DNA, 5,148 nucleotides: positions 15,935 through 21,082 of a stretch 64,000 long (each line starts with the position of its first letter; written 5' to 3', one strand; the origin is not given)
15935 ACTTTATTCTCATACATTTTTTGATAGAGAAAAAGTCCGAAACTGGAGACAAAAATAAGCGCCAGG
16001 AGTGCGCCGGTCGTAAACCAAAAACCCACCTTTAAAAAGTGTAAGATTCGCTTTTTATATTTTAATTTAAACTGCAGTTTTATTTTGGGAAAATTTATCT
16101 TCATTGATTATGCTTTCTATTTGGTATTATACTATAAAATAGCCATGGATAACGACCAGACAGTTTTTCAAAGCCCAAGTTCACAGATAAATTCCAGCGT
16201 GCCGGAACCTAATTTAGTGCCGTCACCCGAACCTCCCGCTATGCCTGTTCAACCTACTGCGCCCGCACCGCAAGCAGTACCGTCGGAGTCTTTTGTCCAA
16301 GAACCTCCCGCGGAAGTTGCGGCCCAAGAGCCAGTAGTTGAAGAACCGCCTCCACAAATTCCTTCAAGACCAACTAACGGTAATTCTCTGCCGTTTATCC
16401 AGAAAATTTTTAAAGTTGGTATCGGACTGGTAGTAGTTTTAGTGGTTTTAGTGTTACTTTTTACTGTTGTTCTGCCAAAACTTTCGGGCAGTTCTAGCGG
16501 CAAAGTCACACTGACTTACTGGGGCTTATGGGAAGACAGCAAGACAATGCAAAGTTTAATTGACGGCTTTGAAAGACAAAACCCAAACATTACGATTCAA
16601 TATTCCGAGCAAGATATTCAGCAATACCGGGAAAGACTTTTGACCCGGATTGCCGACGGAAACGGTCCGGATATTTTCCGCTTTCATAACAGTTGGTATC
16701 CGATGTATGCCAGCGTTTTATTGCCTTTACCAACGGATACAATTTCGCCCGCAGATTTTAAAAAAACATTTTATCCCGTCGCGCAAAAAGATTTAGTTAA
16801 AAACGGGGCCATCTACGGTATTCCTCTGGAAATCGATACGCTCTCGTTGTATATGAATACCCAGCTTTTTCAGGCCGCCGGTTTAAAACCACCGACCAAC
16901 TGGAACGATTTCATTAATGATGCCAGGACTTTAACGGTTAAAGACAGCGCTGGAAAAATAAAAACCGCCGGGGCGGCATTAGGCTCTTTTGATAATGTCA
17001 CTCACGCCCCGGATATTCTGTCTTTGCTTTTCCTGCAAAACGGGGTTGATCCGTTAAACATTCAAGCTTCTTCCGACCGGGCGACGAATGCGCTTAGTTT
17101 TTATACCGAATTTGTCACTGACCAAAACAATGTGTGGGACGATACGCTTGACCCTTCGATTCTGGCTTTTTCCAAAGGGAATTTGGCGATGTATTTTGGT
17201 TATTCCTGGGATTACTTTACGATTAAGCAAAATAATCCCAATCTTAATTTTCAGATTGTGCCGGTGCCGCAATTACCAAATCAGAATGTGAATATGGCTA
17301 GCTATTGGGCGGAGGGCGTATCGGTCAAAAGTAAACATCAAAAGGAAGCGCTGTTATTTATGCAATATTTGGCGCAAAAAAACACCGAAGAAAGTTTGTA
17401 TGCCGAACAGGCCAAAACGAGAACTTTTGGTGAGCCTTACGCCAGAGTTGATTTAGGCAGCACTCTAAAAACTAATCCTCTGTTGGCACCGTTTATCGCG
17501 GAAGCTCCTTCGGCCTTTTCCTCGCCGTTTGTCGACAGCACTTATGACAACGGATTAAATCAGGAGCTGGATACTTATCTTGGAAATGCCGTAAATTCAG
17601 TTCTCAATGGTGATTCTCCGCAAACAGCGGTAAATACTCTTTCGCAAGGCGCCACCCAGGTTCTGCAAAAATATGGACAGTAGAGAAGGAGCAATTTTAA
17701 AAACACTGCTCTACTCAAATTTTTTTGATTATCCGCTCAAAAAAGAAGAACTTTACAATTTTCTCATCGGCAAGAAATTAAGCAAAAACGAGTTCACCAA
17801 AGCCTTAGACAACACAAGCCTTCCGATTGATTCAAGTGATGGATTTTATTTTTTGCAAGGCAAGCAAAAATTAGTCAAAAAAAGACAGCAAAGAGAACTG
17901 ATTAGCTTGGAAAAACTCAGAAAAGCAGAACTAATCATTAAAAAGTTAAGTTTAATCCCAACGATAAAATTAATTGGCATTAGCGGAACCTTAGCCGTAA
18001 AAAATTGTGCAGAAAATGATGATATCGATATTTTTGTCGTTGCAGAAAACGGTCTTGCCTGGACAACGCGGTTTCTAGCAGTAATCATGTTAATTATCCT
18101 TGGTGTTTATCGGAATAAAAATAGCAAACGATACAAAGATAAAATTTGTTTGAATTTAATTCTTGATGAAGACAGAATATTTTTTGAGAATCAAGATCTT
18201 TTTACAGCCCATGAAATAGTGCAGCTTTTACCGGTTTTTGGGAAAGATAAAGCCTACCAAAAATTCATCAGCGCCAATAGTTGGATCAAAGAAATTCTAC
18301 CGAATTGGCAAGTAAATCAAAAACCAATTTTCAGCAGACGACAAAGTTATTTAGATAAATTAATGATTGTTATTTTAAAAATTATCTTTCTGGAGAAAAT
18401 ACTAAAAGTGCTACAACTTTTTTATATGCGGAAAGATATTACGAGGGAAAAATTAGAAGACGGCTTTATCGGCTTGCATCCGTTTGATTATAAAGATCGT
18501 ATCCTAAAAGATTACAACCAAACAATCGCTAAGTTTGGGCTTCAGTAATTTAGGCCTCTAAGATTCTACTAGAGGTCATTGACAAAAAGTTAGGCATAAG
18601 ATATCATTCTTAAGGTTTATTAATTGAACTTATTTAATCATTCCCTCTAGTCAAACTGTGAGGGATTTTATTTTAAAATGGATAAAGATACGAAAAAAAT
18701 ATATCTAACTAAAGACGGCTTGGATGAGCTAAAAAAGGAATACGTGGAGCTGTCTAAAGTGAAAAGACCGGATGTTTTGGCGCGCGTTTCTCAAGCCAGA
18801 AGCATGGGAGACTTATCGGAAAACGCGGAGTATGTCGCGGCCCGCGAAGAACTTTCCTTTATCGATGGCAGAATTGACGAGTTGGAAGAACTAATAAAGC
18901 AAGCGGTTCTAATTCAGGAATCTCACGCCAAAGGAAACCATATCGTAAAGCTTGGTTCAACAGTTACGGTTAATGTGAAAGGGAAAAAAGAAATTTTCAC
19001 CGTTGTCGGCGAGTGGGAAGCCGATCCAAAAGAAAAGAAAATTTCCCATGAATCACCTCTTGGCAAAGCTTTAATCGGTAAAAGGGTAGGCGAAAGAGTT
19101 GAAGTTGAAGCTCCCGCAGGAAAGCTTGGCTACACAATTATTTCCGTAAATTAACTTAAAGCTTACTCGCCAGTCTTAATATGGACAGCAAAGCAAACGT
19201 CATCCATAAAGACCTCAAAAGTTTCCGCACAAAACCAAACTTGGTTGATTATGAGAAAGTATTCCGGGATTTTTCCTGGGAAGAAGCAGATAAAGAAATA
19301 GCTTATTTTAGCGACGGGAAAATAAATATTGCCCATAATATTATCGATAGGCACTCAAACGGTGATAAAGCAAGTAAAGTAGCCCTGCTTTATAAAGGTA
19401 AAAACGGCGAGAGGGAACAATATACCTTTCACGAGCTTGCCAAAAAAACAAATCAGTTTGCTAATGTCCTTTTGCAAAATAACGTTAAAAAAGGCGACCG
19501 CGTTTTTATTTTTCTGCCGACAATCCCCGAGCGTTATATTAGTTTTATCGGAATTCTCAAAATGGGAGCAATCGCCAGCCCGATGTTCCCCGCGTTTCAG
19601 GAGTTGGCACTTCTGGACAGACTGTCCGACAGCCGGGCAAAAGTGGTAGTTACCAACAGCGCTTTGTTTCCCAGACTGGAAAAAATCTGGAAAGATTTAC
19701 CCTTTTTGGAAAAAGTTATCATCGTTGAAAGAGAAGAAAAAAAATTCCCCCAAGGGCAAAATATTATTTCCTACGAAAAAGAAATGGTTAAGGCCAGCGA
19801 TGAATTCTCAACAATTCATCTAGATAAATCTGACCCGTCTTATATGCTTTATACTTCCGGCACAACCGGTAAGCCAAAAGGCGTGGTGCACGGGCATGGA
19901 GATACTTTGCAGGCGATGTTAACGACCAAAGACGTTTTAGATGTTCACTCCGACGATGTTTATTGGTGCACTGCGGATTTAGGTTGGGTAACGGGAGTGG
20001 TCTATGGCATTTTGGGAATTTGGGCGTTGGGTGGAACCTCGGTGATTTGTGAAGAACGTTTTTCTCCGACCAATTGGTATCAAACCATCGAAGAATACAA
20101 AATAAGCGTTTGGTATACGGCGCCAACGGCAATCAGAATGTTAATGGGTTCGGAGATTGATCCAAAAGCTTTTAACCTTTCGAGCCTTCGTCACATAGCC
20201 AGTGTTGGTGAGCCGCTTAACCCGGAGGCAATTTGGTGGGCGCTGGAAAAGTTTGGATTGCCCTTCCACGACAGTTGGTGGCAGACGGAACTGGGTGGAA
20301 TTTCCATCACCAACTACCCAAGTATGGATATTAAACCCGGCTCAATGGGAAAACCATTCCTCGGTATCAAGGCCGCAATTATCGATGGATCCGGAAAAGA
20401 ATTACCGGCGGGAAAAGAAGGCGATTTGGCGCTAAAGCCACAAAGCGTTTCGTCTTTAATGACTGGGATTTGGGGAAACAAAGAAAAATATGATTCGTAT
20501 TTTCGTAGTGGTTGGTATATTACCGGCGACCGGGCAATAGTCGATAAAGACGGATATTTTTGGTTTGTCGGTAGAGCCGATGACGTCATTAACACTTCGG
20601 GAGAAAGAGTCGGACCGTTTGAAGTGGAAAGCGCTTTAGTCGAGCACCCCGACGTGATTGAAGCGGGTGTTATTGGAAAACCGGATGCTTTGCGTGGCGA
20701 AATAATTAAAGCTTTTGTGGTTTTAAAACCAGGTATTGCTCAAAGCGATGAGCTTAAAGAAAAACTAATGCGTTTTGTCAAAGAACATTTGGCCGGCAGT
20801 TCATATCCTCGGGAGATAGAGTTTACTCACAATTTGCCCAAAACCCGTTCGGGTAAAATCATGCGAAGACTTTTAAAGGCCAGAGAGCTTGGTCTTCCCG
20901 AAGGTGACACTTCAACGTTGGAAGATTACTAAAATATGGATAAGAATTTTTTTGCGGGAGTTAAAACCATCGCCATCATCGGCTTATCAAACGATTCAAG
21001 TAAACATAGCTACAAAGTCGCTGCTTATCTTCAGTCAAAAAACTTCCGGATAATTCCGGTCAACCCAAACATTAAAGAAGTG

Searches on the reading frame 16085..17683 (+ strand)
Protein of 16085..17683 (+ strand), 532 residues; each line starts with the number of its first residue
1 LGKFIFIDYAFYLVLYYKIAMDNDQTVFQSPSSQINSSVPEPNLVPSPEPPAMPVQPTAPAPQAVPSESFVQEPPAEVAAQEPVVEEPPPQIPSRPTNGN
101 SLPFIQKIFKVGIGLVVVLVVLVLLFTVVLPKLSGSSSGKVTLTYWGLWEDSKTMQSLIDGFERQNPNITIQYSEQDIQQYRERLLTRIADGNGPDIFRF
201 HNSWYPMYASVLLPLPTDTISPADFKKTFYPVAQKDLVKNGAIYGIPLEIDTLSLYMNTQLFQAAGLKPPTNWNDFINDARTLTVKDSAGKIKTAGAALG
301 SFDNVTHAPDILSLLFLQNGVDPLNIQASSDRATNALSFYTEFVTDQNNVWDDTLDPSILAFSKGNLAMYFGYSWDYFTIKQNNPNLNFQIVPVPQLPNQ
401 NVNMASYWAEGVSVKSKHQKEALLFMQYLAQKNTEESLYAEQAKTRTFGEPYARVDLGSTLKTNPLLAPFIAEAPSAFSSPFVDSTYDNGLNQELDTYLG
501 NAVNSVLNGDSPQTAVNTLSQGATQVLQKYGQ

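Call 71: search_protein_families(library=pfam, proteins=[window:16085-17683:+], max_evalue=0.00001)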
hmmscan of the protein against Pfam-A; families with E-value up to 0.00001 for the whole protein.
window:16085-17683:+ (532 aa): 2 families
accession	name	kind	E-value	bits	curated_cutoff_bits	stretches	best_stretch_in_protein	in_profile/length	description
PF01547.30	SBP_bac_1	-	9.8e-35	121.4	26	1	150-431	5-302/307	Bacterial extracellular solute-binding protein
PF13416.11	SBP_bac_8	-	3.1e-29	103.1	27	1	158-440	2-254/279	Bacterial extracellular solute-binding protein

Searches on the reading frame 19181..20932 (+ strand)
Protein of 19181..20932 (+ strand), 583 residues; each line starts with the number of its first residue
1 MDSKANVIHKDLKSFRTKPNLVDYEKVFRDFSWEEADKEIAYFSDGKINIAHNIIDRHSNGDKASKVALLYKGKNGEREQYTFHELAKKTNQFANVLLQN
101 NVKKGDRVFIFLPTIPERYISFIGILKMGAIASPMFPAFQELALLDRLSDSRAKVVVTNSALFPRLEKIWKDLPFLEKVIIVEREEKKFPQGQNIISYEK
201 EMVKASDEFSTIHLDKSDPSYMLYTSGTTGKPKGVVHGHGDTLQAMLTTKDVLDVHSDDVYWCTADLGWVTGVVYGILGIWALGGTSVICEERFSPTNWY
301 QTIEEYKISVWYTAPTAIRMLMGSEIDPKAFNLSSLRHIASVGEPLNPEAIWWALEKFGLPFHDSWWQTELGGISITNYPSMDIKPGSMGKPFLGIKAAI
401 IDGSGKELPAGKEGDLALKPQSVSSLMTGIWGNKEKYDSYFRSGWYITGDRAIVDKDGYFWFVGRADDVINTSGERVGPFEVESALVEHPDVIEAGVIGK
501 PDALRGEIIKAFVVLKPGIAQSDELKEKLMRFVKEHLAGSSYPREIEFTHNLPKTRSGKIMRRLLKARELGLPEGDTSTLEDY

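Call 71: search_protein_families(library=pfam, proteins=[window:19181-20932:+], max_evalue=0.00001)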
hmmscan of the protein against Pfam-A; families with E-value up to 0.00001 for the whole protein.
window:19181-20932:+ (583 aa): 2 families
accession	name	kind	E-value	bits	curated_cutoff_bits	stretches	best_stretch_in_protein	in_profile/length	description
PF00501.34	AMP-binding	-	3.6e-82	276.6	29.9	1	63-423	8-379/384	AMP-binding enzyme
PF13193.12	AMP-binding_C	-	4.7e-24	85.5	24.5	1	481-559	1-76/76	AMP-binding enzyme C-terminal domain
